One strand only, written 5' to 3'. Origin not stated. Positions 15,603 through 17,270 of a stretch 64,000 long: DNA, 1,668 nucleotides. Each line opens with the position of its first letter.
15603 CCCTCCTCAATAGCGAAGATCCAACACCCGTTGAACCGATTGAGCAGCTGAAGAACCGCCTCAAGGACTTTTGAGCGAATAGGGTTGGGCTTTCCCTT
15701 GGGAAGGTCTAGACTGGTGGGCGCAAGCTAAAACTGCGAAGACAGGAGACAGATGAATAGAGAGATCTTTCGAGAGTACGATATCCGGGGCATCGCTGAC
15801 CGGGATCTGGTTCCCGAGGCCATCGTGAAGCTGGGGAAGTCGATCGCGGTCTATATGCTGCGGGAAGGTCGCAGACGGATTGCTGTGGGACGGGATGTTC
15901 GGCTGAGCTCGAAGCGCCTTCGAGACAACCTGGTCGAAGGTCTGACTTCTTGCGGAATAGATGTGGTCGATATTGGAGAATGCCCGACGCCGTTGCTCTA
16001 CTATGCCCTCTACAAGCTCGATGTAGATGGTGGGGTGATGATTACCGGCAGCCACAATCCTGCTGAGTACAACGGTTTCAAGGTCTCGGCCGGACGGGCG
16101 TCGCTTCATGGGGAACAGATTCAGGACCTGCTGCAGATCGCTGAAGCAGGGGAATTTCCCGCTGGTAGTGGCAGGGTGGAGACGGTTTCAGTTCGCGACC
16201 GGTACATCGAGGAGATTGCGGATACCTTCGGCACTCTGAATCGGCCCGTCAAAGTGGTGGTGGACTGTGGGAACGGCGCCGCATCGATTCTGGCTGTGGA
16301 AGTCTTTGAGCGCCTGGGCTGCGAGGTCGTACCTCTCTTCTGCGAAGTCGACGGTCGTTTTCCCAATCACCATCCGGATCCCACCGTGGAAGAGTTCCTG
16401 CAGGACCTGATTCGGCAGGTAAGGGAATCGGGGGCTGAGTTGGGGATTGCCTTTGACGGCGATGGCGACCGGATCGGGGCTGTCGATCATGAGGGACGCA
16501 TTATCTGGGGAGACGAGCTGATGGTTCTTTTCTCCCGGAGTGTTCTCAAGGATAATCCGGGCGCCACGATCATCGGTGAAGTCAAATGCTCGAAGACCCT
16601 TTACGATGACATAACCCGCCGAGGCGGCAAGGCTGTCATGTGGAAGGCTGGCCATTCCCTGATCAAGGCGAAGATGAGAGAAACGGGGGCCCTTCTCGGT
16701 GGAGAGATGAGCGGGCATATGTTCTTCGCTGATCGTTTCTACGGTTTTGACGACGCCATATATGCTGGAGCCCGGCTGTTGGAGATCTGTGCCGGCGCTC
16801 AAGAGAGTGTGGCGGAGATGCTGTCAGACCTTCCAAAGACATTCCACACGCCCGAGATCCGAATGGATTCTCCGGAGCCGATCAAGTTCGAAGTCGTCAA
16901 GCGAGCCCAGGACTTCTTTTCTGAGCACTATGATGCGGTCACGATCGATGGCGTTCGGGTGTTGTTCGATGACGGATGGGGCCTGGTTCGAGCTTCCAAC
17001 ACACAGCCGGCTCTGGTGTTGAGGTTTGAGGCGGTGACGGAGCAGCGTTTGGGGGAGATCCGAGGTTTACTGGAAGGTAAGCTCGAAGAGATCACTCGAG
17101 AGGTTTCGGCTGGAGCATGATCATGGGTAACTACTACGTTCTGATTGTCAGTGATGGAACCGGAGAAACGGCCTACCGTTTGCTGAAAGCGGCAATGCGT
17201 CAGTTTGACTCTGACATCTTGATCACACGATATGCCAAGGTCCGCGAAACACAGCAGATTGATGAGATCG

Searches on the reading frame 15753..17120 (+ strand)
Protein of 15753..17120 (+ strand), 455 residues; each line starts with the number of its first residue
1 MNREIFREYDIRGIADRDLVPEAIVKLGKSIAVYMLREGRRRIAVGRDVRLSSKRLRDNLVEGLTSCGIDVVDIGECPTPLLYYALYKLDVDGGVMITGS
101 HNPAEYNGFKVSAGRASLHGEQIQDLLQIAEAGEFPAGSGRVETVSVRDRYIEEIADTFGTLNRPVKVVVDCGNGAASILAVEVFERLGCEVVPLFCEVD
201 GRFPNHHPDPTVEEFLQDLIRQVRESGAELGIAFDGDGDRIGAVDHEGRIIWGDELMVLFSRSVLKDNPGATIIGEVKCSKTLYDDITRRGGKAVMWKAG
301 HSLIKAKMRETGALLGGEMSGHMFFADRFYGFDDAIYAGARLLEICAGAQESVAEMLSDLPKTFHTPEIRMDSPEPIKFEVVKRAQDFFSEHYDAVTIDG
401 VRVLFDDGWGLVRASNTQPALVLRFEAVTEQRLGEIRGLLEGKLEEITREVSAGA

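Call 30: search_protein_families(library=pfam, proteins=[window:15753-17120:+], max_evalue=0.001)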
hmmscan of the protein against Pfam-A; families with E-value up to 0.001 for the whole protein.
window:15753-17120:+ (455 aa): 4 families
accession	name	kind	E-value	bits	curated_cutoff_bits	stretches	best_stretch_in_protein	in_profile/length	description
PF02878.22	PGM_PMM_I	-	8.2e-36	123.2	22.5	1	4-134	2-135/138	Phosphoglucomutase/phosphomannomutase, alpha/beta/alpha domain I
PF02879.22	PGM_PMM_II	-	1.8e-28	99.5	29.3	1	150-248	2-103/103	Phosphoglucomutase/phosphomannomutase, alpha/beta/alpha domain II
PF02880.22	PGM_PMM_III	-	3.1e-26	92.2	20.7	1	252-363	1-114/115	Phosphoglucomutase/phosphomannomutase, alpha/beta/alpha domain III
PF00408.26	PGM_PMM_IV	-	2e-13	50.6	23.1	1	374-437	7-62/68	Phosphoglucomutase/phosphomannomutase, C-terminal domain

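Call 48: find_homologous_proteins(query=window:15753-17120:+, max_evalue=1e-40)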
Query window:15753-17120:+ (455 aa): 8000 proteins with E <= 1e-40 among 8000 candidates; the best 120 are listed.
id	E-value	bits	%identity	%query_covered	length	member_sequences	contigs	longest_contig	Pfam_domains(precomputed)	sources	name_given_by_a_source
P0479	0.0e+0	1024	100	100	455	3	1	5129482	PF02878.23,PF00408.27,PF02879.23,PF02880.23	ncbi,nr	ncbi:MAG: phosphomannomutase/phosphoglucomutase [Acidobacteriota bacterium]|nr:MAG: phosphomannomuta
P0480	7.1e-220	749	70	100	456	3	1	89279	PF02878.23,PF00408.27,PF02879.23,PF02880.23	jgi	-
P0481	4.8e-216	736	69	100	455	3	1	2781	PF02878.23,PF00408.27,PF02879.23,PF02880.23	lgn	-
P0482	3.9e-213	726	68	100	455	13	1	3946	PF02878.23,PF00408.27,PF02879.23,PF02880.23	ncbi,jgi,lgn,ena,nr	ncbi:MAG TPA: phosphomannomutase/phosphoglucomutase [Acidobacteriota bacterium]|nr:phosphomannomutas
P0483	4.6e-211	719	67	100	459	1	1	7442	PF02878.23,PF00408.27,PF02879.23,PF02880.23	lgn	-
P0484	1.1e-208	712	66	100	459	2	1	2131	PF02878.23,PF00408.27,PF02879.23,PF02880.23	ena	-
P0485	2.2e-207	707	65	100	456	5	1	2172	PF02878.23,PF00408.27,PF02879.23,PF02880.23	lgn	-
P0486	2.0e-204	698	67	99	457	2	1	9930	PF02878.23,PF00408.27,PF02879.23,PF02880.23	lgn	-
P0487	2.6e-204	697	65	100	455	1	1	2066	PF02878.23,PF00408.27,PF02879.23,PF02880.23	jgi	jgi:phosphomannomutase/phosphoglucomutase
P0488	4.8e-200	683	65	99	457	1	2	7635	PF02878.23,PF00408.27,PF02879.23,PF02880.23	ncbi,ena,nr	ncbi:MAG TPA: phosphomannomutase/phosphoglucomutase [Acidobacteriota bacterium]|nr:phosphomannomutas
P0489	1.3e-199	682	64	99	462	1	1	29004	PF02878.23,PF00408.27,PF02879.23,PF02880.23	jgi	-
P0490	1.6e-199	681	64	98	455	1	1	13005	PF02878.23,PF00408.27,PF02879.23,PF02880.23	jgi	jgi:phosphomannomutase/phosphoglucomutase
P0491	1.2e-198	678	65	99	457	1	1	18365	PF02878.23,PF00408.27,PF02879.23,PF02880.23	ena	-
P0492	3.2e-197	674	64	98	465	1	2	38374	PF02878.23,PF00408.27,PF02879.23,PF02880.23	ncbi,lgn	ncbi:MAG: phosphomannomutase/phosphoglucomutase [Acidobacteriota bacterium]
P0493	4.5e-197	673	63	100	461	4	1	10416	PF02878.23,PF00408.27,PF02879.23,PF02880.23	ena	-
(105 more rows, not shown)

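Call 49: find_encoding_contigs(protein=P0479, flank=10000, max_places=3)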
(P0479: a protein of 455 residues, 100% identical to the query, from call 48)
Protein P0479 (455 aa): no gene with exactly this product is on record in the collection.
